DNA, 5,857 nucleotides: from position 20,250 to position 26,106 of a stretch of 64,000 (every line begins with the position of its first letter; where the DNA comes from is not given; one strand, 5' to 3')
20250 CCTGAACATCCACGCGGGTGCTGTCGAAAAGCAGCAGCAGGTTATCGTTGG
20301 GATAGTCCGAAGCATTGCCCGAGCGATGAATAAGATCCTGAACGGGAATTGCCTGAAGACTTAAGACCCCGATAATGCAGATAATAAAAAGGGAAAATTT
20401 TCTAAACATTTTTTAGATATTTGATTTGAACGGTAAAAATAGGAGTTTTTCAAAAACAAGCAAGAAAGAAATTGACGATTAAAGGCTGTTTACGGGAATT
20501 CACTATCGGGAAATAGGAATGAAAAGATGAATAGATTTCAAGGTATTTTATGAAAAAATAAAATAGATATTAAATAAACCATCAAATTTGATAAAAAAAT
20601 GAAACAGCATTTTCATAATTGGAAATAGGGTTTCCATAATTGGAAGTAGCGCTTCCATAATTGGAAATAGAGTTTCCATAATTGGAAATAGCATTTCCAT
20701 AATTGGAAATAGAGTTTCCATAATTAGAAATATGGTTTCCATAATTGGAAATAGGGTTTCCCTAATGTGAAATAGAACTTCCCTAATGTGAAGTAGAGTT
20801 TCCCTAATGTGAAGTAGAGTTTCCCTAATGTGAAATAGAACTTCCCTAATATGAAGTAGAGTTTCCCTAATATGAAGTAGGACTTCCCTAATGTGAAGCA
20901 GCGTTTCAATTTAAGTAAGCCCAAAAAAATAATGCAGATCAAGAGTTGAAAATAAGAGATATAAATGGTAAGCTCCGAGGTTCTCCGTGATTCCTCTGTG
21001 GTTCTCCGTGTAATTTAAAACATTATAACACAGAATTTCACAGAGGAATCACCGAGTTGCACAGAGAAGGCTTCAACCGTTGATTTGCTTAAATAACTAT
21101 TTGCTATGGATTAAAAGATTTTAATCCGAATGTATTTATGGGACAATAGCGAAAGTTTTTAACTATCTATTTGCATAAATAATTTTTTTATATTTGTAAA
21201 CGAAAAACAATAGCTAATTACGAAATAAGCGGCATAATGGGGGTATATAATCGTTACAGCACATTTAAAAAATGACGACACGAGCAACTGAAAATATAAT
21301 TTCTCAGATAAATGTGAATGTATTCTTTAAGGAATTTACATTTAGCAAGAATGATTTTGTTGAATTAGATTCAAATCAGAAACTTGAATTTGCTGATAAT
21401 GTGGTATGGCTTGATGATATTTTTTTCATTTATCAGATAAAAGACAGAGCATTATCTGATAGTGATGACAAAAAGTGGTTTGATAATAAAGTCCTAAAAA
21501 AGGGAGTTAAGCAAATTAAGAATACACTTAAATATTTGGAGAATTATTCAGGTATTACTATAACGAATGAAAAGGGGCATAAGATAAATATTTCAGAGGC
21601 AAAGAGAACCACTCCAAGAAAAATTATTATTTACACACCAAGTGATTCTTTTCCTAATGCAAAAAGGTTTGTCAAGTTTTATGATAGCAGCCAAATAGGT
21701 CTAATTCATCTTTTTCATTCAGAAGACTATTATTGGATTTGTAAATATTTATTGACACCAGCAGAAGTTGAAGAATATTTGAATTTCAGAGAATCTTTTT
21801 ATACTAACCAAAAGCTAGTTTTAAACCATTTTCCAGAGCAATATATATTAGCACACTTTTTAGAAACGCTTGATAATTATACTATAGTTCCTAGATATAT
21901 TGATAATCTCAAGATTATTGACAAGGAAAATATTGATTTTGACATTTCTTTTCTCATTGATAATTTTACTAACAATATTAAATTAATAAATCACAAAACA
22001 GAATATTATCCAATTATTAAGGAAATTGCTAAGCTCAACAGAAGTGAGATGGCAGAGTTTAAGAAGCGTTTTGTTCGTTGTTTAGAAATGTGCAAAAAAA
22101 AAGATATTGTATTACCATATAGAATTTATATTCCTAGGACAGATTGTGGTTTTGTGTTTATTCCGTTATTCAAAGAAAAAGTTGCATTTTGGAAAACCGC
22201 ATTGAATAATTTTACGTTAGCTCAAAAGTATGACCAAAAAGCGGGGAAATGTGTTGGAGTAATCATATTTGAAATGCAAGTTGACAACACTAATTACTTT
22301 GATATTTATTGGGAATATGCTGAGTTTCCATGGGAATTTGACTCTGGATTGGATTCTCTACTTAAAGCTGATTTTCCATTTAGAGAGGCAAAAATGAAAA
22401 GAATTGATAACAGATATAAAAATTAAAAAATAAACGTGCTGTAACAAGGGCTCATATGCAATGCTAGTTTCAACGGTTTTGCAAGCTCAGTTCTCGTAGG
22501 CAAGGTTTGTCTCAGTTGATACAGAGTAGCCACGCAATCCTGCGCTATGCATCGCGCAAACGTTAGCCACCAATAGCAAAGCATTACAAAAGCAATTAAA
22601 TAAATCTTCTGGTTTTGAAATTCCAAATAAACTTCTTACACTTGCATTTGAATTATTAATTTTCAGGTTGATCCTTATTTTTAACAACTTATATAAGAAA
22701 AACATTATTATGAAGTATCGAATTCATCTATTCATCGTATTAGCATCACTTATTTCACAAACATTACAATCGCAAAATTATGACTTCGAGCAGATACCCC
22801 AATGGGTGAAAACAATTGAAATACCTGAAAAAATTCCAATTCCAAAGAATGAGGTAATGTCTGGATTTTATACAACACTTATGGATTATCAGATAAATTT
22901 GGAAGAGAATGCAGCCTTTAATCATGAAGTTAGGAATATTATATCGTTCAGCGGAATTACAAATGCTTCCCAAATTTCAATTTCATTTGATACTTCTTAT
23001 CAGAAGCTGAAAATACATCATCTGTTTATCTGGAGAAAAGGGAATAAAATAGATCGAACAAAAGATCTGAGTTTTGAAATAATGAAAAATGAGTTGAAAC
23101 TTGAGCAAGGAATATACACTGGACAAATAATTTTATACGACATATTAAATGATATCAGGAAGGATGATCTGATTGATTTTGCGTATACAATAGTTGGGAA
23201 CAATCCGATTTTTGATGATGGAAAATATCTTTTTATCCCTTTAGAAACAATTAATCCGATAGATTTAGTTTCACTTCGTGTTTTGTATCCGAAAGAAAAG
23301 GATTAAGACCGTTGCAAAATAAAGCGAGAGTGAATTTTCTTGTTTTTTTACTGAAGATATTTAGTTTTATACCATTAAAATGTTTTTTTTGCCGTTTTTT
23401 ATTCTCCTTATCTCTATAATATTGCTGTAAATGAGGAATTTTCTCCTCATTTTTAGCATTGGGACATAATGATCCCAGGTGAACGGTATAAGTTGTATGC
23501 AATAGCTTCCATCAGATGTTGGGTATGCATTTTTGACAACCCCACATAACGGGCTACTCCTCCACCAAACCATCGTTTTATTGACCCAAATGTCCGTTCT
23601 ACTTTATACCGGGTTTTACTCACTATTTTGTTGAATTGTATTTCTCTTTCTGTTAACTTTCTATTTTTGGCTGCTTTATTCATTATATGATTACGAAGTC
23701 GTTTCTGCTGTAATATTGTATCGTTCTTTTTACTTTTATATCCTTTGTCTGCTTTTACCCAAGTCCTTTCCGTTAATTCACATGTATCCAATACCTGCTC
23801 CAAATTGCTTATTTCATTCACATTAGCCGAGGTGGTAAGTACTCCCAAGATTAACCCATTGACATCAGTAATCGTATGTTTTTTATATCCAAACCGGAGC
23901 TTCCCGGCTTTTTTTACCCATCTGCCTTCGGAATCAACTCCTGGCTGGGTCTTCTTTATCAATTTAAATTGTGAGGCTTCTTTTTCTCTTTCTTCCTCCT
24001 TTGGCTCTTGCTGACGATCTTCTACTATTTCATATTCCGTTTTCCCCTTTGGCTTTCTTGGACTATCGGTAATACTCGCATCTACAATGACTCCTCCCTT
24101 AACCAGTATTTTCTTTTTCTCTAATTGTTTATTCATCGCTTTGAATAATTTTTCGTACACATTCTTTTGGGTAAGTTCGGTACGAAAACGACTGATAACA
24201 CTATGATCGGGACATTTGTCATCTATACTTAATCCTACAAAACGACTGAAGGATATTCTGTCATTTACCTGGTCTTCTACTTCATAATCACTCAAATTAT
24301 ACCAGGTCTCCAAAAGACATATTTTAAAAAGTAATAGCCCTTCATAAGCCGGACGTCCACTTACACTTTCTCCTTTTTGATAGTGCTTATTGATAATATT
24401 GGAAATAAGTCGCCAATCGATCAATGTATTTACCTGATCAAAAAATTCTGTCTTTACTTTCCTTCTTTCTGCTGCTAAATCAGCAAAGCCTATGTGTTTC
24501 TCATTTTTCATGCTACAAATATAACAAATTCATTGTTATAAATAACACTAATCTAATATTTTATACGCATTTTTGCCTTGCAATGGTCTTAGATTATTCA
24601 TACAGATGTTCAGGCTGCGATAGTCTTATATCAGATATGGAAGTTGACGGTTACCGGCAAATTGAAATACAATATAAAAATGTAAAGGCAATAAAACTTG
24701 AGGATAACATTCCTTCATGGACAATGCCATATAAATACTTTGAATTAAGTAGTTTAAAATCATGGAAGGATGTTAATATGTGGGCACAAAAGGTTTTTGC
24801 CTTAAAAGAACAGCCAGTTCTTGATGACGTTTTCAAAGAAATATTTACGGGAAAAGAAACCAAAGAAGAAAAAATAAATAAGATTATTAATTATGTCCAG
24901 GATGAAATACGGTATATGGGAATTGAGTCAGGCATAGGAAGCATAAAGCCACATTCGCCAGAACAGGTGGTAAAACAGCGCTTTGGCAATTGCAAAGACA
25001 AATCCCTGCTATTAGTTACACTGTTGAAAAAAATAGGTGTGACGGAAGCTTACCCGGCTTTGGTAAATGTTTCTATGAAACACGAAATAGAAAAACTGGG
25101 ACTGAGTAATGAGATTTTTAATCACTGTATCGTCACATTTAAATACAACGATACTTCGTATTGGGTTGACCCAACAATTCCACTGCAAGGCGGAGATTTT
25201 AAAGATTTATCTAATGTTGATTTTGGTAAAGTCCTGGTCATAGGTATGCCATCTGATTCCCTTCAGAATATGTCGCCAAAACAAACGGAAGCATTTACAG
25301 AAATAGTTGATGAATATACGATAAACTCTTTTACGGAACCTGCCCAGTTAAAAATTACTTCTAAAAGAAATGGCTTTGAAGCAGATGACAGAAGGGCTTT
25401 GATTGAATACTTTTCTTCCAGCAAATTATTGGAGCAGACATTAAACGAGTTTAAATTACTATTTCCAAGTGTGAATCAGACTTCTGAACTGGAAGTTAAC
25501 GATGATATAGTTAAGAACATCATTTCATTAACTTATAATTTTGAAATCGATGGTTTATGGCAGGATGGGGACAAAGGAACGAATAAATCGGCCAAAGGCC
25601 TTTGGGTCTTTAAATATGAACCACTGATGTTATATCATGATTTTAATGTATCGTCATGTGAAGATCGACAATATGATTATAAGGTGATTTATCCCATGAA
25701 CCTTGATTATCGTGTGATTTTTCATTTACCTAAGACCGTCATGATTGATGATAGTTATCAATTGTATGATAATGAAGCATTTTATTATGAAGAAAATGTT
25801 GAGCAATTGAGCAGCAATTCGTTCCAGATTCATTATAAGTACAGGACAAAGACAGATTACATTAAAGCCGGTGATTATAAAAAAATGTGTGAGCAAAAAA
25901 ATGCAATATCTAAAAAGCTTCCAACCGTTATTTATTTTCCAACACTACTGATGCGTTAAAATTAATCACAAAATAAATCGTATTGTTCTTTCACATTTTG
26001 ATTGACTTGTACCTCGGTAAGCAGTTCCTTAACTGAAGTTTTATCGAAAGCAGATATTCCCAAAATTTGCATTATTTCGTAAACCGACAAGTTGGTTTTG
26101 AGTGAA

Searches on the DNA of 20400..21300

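Call 66: search_rna_families(source=window, start=20400, end=21300, threshold=evalue, max_evalue=1)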
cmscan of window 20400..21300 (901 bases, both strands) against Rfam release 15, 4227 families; matches with E-value up to 1: 4.
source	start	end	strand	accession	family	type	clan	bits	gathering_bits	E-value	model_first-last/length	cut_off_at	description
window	20987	21052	-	RF04239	mir-4679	Gene; miRNA;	-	29.4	88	0.0023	1-75/75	no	mir-4679 microRNA precursor family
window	20987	21052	+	RF04239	mir-4679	Gene; miRNA;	-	28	88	0.0053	1-75/75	no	mir-4679 microRNA precursor family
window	20675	20794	+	RF04189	icd-II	Cis-reg;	-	22.8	99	0.24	1-133/133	no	icd-II ncRNA motif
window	20976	21056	-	RF00739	MIR476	Gene; miRNA;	-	22.5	80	0.22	1-92/92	no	MIR476 microRNA precursor family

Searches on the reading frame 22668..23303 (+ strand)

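Call 18: search_protein_families(library=pfam, proteins=[window:22668-23303:+])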
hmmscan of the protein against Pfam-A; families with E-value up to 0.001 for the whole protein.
window:22668-23303:+ (212 aa): 1 family
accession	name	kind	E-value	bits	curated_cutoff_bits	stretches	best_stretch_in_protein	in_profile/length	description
PF12969.12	DUF3857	-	8.4e-23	81.7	24.6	1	84-211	8-135/170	Domain of Unknown Function with PDB structure (DUF3857)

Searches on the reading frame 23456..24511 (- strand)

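Call 19: search_protein_families(library=pfam, proteins=[window:23456-24511:-])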
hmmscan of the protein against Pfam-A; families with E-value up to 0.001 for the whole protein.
window:23456-24511:- (352 aa): 6 families
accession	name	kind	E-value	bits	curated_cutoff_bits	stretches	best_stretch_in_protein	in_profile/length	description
PF01609.27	DDE_Tnp_1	-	1.1e-26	94.3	23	1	187-341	20-200/200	Transposase DDE domain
PF05598.16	DUF772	-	1.9e-22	79.5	23.1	1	52-125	1-73/74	Transposase domain (DUF772)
PF13359.12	DDE_Tnp_4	-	1.1e-09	38.5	24.8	1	228-314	52-131/158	DDE superfamily endonuclease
PF13751.12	DDE_Tnp_1_6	-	4.3e-09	37.1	25.1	1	259-343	44-123/125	Transposase DDE domain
PF13612.12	DDE_Tnp_1_3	-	3.6e-06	27.5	27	1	205-313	42-143/155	Transposase DDE domain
PF13586.12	DDE_Tnp_1_2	-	0.00012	22.9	29.2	1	252-315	1-59/86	Transposase DDE domain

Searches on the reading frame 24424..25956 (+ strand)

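Call 19: search_protein_families(library=pfam, proteins=[window:24424-25956:+])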
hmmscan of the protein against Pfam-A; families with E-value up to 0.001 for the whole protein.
window:24424-25956:+ (511 aa): 2 families
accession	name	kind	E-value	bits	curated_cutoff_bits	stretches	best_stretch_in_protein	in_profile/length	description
PF01841.26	Transglut_core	-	5.7e-07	30.2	23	1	138-206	5-70/108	Transglutaminase-like superfamily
PF04473.18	DUF553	-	0.00041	20.3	20.5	0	144-252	12-115/140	Transglutaminase-like domain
